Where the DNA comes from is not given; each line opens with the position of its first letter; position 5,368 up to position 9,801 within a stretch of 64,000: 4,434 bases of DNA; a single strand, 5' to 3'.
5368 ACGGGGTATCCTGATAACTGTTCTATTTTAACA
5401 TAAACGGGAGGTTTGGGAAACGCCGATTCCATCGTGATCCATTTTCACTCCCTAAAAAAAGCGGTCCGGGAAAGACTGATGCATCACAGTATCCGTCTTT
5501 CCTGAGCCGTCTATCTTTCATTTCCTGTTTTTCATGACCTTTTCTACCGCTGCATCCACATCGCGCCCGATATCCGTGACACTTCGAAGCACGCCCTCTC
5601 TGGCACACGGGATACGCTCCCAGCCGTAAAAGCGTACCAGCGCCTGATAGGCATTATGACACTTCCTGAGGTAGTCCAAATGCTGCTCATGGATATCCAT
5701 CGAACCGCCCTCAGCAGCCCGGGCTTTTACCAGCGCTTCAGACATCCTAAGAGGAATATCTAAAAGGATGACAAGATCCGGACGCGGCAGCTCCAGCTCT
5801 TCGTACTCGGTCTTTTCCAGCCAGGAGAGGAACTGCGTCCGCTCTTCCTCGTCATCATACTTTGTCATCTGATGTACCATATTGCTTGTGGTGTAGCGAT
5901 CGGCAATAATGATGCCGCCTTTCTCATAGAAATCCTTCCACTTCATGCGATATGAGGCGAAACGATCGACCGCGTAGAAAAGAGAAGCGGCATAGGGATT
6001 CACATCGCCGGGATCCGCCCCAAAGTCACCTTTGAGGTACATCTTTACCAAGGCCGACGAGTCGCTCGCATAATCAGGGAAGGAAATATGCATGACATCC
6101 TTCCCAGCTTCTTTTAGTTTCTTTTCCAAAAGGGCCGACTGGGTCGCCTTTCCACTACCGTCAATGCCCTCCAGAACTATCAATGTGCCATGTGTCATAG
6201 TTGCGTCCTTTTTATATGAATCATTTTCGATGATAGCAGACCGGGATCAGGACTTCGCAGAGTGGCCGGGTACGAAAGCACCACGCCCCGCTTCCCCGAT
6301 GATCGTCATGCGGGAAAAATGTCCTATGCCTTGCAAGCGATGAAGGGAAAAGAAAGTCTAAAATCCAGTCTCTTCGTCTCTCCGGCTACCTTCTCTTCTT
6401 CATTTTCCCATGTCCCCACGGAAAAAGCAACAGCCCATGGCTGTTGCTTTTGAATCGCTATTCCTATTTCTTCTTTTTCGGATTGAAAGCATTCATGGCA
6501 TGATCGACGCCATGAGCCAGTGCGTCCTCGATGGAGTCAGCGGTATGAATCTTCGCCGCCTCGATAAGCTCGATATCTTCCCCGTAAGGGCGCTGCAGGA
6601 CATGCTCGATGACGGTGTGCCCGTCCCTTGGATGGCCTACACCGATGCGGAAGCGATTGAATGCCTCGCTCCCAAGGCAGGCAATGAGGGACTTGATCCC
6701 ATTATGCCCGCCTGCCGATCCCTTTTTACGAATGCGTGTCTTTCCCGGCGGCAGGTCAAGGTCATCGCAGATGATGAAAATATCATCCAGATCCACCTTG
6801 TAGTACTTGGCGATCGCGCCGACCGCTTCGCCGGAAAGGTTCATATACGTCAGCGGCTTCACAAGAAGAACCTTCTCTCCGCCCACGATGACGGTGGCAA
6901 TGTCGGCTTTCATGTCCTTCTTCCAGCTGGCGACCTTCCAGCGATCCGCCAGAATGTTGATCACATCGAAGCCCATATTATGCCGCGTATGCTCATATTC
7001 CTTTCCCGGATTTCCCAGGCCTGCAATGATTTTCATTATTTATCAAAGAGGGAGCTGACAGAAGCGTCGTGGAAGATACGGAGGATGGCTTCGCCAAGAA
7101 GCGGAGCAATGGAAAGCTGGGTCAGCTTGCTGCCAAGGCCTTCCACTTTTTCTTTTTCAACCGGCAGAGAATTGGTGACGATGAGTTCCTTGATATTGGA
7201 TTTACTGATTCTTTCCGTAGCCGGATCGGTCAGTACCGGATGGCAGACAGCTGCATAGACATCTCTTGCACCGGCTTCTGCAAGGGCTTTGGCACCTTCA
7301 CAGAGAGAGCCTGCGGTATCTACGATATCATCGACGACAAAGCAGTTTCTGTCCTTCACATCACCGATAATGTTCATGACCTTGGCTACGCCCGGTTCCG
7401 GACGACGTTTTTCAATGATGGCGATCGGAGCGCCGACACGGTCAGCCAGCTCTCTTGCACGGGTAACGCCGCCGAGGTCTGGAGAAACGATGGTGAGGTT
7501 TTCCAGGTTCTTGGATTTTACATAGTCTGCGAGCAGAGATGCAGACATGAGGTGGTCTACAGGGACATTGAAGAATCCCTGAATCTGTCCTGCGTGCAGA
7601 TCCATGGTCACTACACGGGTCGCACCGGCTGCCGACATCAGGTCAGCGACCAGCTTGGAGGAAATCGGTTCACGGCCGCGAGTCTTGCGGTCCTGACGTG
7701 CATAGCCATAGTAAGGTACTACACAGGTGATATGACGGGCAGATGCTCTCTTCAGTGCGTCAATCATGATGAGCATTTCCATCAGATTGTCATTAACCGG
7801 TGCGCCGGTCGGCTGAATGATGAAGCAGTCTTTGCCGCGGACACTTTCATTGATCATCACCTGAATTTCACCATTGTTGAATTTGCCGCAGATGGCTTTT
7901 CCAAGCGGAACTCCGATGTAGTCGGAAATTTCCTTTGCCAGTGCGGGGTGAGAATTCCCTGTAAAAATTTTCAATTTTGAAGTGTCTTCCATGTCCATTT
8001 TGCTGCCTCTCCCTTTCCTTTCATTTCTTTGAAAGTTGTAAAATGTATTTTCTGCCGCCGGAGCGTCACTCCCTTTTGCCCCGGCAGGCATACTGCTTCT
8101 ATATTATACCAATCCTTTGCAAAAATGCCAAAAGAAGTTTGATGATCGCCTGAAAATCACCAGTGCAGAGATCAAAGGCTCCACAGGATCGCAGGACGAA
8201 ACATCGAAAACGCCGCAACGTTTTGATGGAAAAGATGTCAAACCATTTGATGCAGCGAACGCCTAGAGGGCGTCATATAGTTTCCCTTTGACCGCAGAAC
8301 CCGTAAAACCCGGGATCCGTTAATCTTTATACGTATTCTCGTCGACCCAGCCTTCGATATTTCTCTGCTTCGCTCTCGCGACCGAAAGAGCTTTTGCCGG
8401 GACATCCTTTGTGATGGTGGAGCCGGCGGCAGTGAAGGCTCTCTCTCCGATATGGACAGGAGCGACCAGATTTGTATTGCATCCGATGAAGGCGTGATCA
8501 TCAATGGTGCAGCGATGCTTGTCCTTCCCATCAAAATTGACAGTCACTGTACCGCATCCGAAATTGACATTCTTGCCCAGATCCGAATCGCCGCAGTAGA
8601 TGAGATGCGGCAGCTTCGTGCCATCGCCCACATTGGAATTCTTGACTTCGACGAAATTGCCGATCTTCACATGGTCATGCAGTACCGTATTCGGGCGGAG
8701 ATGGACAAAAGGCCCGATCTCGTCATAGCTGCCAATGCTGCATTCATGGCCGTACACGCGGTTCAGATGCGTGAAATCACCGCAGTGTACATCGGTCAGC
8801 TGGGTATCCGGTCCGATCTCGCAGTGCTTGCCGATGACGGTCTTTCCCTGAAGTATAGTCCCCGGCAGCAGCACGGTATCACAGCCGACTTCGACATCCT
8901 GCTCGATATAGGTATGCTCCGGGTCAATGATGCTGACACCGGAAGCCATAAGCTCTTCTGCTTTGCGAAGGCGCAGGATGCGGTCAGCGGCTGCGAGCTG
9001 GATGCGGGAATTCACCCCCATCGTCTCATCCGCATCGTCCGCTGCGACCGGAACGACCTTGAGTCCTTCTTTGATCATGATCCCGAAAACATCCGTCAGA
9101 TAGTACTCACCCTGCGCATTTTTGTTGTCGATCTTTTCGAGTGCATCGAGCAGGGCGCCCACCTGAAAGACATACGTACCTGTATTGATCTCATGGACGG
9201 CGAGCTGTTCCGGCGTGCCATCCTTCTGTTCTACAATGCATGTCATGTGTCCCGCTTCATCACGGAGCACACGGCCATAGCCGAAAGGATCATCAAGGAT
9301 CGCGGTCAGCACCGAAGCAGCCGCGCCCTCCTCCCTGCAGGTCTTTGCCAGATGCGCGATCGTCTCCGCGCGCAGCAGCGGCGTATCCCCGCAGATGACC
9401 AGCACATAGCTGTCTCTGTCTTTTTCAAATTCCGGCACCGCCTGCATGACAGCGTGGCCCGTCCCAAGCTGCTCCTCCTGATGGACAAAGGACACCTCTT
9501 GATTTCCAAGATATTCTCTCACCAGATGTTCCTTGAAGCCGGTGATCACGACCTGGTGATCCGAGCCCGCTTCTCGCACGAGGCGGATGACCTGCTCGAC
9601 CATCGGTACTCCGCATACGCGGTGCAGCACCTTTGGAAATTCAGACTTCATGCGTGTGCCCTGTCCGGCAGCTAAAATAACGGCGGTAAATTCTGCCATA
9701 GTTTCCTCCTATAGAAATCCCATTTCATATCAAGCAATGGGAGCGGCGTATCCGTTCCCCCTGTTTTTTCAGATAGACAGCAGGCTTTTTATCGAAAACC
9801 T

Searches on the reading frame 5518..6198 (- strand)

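Call 75: search_protein_families(library=pfam, proteins=[window:5518-6198:-], max_evalue=0.00001)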
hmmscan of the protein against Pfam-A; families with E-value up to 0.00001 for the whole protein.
window:5518-6198:- (226 aa): 1 family
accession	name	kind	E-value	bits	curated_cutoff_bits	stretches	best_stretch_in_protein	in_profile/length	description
PF02223.23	Thymidylate_kin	-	1.3e-21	77.6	27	1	9-190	1-165/185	Thymidylate kinase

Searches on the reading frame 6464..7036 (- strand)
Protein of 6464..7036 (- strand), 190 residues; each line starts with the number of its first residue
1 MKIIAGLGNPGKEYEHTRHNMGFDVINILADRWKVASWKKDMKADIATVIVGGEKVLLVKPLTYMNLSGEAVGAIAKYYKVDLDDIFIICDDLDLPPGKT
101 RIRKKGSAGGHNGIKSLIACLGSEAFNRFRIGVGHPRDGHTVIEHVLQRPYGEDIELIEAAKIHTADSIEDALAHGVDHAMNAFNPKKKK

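Call 75: search_protein_families(library=pfam, proteins=[window:6464-7036:-], max_evalue=0.00001)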
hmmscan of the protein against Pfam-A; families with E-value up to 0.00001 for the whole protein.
window:6464-7036:- (190 aa): 1 family
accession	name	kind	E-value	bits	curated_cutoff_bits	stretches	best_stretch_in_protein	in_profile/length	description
PF01195.25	Pept_tRNA_hydro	-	1.2e-66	224.5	27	1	3-185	1-183/183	Peptidyl-tRNA hydrolase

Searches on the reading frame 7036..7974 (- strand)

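Call 75: search_protein_families(library=pfam, proteins=[window:7036-7974:-], max_evalue=0.00001)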
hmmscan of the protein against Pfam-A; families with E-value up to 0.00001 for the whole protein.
window:7036-7974:- (312 aa): 3 families
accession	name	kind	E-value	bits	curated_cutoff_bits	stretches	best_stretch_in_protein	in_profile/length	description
PF13793.12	Pribosyltran_N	-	6.2e-57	191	25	1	1-117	1-117/117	N-terminal domain of ribose phosphate pyrophosphokinase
PF14572.12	Pribosyl_synth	-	3.1e-24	86.4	27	1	199-310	74-183/184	Phosphoribosyl synthetase-associated domain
PF00156.33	Pribosyltran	-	3.2e-19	69.2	26.3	1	145-255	16-134/158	Phosphoribosyl transferase domain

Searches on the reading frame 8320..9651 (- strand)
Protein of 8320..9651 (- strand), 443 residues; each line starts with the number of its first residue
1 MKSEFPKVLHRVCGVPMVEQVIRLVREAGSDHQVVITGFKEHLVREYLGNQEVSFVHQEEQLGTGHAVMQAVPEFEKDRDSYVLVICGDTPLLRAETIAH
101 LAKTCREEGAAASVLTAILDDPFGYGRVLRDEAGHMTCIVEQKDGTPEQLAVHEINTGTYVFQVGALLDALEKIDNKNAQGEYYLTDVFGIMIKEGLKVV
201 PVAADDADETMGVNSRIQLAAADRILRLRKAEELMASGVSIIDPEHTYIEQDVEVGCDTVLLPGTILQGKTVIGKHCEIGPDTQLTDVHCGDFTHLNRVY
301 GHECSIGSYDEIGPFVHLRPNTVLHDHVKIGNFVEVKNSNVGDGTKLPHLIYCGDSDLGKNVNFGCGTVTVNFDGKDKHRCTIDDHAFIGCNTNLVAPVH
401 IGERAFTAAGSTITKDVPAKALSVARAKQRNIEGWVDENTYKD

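Call 75: search_protein_families(library=pfam, proteins=[window:8320-9651:-], max_evalue=0.00001)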
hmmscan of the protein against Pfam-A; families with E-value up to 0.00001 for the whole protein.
window:8320-9651:- (443 aa): 5 families
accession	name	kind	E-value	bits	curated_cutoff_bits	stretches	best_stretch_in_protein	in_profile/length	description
PF00132.30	Hexapep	-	4.4e-21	74.1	27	1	381-415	2-36/36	Bacterial transferase hexapeptide (six repeats)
PF12804.13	NTP_transf_3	-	8.3e-16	59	27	1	3-117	14-123/160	MobA-like NTP transferase domain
PF00483.29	NTP_transferase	-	3.9e-15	56.5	21.2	1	9-203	25-220/245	Nucleotidyl transferase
PF02348.25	CTP_transf_3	-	1.4e-07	32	22.6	1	7-111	16-120/217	Cytidylyltransferase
PF25084.1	LbH_EIF2B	-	1.7e-07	31.7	54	0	246-335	15-104/105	EIF2B subunit epsilon LbH domain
